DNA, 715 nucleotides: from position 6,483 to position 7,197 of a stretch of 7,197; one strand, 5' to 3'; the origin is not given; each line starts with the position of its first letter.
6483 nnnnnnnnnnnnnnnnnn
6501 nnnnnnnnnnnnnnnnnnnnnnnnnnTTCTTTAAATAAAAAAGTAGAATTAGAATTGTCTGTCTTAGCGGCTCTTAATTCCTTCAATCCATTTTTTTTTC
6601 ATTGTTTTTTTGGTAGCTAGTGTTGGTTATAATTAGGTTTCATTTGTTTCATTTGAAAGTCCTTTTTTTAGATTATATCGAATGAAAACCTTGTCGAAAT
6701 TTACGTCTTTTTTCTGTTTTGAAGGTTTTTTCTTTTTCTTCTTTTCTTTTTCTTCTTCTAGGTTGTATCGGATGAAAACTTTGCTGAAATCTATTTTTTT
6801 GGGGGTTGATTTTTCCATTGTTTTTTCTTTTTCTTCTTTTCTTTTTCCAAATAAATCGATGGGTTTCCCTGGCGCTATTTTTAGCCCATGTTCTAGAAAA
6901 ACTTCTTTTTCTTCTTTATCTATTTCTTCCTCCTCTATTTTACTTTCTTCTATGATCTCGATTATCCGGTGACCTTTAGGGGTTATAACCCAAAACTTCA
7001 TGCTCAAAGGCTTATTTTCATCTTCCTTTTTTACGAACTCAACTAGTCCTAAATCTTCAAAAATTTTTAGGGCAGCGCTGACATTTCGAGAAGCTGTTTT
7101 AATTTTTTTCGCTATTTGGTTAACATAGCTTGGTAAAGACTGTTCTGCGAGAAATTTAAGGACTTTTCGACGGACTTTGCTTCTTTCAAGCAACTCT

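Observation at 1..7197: Candidate undescribed system: split mtaB / mtaC-mtaA locus with accessory assembly factors and a peptide-mimic regulator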

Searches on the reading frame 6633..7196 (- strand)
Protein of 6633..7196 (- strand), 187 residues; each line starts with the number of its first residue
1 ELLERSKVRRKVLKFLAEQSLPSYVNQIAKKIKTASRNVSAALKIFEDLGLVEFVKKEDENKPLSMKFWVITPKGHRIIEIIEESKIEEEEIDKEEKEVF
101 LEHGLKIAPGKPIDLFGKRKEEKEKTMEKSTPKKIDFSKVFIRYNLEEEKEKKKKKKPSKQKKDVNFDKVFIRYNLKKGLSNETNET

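Call 3: search_protein_families(library=pfam, proteins=[window:6633-7196:-], max_evalue=0.01)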
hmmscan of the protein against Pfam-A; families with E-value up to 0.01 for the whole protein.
window:6633-7196:- (187 aa): 9 families
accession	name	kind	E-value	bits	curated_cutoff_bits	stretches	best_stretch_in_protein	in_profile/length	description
PF07381.18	EarA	-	1.3e-08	34.9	22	1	3-81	5-89/90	EarA-like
PF25212.1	HVO_A0114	-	1e-05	25.7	27.6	1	8-63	23-77/84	HVO_A0114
PF01022.26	HTH_5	-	9.2e-05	22.7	22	1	7-53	2-46/47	Bacterial regulatory protein, arsR family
PF10711.15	DUF2513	-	0.00039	21.2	29.6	1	10-87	8-86/100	Hypothetical protein (DUF2513)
PF13814.12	Replic_Relax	-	0.00042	20.9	25.3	1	26-107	13-101/191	Replication-relaxation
PF13601.12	HTH_34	-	0.00064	20.3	27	1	8-77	1-67/80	Winged helix DNA-binding domain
PF02002.24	TFIIE_alpha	-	0.0029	17.9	22.9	0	11-84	17-87/105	TFIIE alpha subunit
PF12840.13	HTH_20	-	0.0052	17.2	27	1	6-53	3-49/51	Helix-turn-helix domain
PF01047.28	MarR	-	0.0064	16.8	24.6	0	23-59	18-54/59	MarR family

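Call 4: search_protein_families(library=ncbifam, proteins=[window:6633-7196:-], max_evalue=0.01)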
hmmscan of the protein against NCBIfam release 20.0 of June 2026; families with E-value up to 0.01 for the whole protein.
window:6633-7196:- (187 aa): 3 families
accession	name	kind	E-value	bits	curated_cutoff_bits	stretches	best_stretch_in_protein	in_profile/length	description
NF033788.1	HTH_metalloreg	subfamily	6.4e-05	22.7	55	1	7-55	11-58/77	metalloregulator ArsR/SmtB family transcription factor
NF033789.1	repress_SdpR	subfamily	0.0043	16.9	100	0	7-58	8-57/79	autorepressor SdpR family transcription factor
NF040939.2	trans_reg_lrs14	equivalog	0.0055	16.7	90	1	11-61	25-75/103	Lrs14 family HTH-type transcriptional regulator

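Call 10: find_homologous_proteins(query=window:6633-7193:-, max_evalue=0.001)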
Query window:6633-7193:- (186 aa): 5 proteins with E <= 0.001 among 380 candidates.
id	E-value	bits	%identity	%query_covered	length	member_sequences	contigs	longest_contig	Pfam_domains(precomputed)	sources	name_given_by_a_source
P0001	6.6e-103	360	97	100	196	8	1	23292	PF07381.18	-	-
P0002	5.0e-86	305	81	95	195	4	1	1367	PF07381.18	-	-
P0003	3.2e-74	267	76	97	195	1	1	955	PF25212.3,PF07381.18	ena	-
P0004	3.9e-72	260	75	97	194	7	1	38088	PF25212.3,PF13463.13,PF07381.18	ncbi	ncbi:MAG: archaellum operon transcriptional activator EarA family protein [Candidatus Hodarchaeota a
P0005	2.7e-71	257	77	95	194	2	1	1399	PF25212.3,PF13601.13,PF07381.18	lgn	-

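Call 12: find_encoding_contigs(protein=P0001, flank=10000, max_places=4)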
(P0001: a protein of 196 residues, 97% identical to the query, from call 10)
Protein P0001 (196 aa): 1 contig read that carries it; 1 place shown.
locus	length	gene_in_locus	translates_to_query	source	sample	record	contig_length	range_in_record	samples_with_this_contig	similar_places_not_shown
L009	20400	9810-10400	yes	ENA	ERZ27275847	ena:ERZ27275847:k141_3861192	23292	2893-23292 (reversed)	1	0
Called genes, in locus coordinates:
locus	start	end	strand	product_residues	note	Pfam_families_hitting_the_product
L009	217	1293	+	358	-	PF01883:FeS_assembly_P, PF00142:Fer4_NifH (faint), PF01656:CbiA, PF02374:ArsA_ATPase (faint), PF10609:ParA, PF13614:AAA_31 (weak)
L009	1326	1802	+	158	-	PF04608:PgpA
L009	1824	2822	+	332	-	PF00296:Bac_luciferase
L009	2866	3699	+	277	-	PF00296:Bac_luciferase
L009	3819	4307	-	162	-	PF01613:Flavin_Reduct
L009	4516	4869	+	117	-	-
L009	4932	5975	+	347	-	PF02492:cobW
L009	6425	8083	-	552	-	PF17651:Raco_middle, PF14574:RACo_C_ter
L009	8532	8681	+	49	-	-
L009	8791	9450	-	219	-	PF02310:B12-binding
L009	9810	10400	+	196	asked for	PF07381:EarA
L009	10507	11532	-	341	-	PF01208:URO-D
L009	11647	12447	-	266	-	PF02607:B12-binding_2, PF02310:B12-binding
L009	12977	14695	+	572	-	PF00118:Cpn60_TCP1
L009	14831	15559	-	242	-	-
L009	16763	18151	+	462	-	PF12176:MtaB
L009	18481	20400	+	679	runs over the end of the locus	PF05378:Hydant_A_N, PF01968:Hydantoinase_A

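Call 13: find_encoding_contigs(protein=P0004, flank=10000, max_places=4)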
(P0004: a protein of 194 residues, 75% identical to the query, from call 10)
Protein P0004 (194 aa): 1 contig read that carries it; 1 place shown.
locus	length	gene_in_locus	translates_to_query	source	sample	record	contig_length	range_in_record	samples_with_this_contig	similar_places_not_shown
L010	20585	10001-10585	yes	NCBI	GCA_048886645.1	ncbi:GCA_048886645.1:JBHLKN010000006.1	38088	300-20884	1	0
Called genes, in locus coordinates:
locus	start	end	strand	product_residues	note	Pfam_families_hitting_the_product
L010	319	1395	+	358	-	PF01883:FeS_assembly_P, PF02374:ArsA_ATPase (faint), PF00142:Fer4_NifH (faint), PF01656:CbiA, PF10609:ParA, PF13614:AAA_31 (weak)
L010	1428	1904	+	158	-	PF04608:PgpA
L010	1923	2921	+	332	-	PF00296:Bac_luciferase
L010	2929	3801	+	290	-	PF00296:Bac_luciferase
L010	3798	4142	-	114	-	PF02607:B12-binding_2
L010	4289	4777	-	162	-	PF01613:Flavin_Reduct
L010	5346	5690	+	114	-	-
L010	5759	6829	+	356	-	PF02492:cobW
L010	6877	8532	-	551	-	PF17651:Raco_middle, PF14574:RACo_C_ter, PF13187:Fer4_9 (faint)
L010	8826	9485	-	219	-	PF02310:B12-binding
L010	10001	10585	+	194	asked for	PF07381:EarA, PF25212:HVO_A0114 (weak), PF13463:HTH_27 (weak)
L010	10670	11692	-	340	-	PF01208:URO-D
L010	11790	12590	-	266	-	PF02607:B12-binding_2, PF02310:B12-binding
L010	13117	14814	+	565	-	PF00118:Cpn60_TCP1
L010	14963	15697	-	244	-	-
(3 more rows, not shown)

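Call 77: search_protein_representatives(alignment_id=A5)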
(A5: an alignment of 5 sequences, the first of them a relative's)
Query: 5 sequences, 196 profile positions. Proteins with E-value up to 0.001 (for the whole library): 10; up to 1e-10: 2; up to 1e-30: 1. The best 10 are listed.
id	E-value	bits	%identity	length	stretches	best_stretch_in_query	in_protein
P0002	4.0e-101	353.1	-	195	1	2-195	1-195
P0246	1.6e-13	67.3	-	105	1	5-91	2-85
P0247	1.1e-07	48.2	-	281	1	8-98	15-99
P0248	4.0e-06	43.2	-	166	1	6-117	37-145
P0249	4.0e-05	39.9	-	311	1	8-95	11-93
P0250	8.3e-05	38.9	-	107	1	15-105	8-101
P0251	2.4e-04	37.4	-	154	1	7-89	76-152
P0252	3.6e-04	36.8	-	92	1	7-92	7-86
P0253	5.2e-04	36.3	-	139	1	10-92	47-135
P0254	6.3e-04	36.0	-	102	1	2-106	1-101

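Call 79: find_encoding_contigs(protein=P0246, flank=10000, max_places=6)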
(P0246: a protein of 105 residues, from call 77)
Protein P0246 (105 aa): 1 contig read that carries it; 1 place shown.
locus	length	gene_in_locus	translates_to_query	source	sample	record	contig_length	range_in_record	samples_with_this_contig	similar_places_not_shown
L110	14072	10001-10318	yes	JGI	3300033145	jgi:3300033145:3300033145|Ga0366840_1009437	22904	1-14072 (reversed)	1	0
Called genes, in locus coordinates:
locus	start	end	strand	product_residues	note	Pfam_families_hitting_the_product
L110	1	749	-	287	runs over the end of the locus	PF09202:Rio2_N, PF19974:TCAD9 (weak), PF01636:APH (faint), PF01163:RIO1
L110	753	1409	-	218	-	PF01876:RNase_P_p30 (weak), PF02811:PHP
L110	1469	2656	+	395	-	PF01969:Ni_insertion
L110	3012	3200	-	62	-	PF18480:DUF5615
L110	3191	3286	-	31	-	PF18480:DUF5615 (weak)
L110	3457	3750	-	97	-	-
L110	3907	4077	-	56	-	-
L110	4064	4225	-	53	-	-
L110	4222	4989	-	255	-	PF10977:DUF2797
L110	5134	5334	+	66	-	-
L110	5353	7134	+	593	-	PF05378:Hydant_A_N, PF13941:MutL (faint), PF01968:Hydantoinase_A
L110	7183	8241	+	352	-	PF02492:cobW, PF25199:nSTAND_NTPase5 (weak)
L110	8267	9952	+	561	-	PF17651:Raco_middle, PF14574:RACo_C_ter, PF00037:Fer4 (faint), PF12837:Fer4_6 (faint), PF12838:Fer4_7 (weak), PF13187:Fer4_9 (faint), PF14697:Fer4_21 (weak)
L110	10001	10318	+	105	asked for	PF07381:EarA (weak)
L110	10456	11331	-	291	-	PF01937:ARMT1-like_dom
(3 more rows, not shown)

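Call 87: search_solved_structures(query=L009:16763-18148:+, show_alignments=1, max_evalue=1e-20)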
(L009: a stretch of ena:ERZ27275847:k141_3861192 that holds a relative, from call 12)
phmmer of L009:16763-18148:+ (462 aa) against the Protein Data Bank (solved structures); distinct sequences matched with E-value up to 1e-20: 1.
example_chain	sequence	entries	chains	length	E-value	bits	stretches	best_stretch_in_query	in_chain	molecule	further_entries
2i2x_A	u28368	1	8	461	5.6e-138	464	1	1-461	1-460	Methyltransferase 1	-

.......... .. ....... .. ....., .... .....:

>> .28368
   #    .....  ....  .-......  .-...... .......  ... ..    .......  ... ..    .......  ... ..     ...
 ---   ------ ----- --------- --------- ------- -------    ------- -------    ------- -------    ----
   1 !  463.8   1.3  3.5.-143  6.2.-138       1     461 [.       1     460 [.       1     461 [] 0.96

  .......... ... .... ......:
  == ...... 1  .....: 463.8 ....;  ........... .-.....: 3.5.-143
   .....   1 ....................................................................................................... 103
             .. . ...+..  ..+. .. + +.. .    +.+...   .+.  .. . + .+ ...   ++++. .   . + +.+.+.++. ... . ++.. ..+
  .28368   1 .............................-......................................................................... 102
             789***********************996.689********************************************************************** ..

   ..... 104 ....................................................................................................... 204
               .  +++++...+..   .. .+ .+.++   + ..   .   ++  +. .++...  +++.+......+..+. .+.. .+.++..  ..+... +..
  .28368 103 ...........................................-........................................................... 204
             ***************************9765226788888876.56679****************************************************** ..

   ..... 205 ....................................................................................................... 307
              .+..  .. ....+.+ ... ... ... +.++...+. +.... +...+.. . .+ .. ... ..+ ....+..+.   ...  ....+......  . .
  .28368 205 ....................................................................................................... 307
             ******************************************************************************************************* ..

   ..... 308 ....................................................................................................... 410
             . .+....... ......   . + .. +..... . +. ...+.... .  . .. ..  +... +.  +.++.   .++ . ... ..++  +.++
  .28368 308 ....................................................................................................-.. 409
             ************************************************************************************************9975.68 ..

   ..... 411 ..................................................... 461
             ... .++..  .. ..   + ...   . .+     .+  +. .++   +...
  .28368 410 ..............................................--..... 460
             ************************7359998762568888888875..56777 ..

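Call 91: predict_structure(alignment_id=A5)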
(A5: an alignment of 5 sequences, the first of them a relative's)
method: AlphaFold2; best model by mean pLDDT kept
length: 196 residues; sequences in the alignment: 5
mean_pLDDT: 38.2   pTM: 0.27
mean pLDDT of the five models: 38.2, 36.4, 35.2, 35.0, 33.1
residues with pLDDT >= 90: 0; 70-90: 0; 50-70: 17; < 50: 179
segments of 3 or more residues with pLDDT < 50: 1-52, 61-63, 71-80, 85-87, 89-196
pLDDT, mean of each block of 10 residues (from residue 1): 29 36 36 38 41 52 51 44 47 38 30 31 37 37 37 34 38 34 37 37
secondary structure, 60 per line:
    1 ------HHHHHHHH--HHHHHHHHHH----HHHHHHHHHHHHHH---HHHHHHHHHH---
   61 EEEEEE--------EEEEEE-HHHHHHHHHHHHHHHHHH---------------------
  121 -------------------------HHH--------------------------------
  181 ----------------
elements in order: H7-14 H17-26 H31-44 H48-57 E61-66 E75-80 H82-99
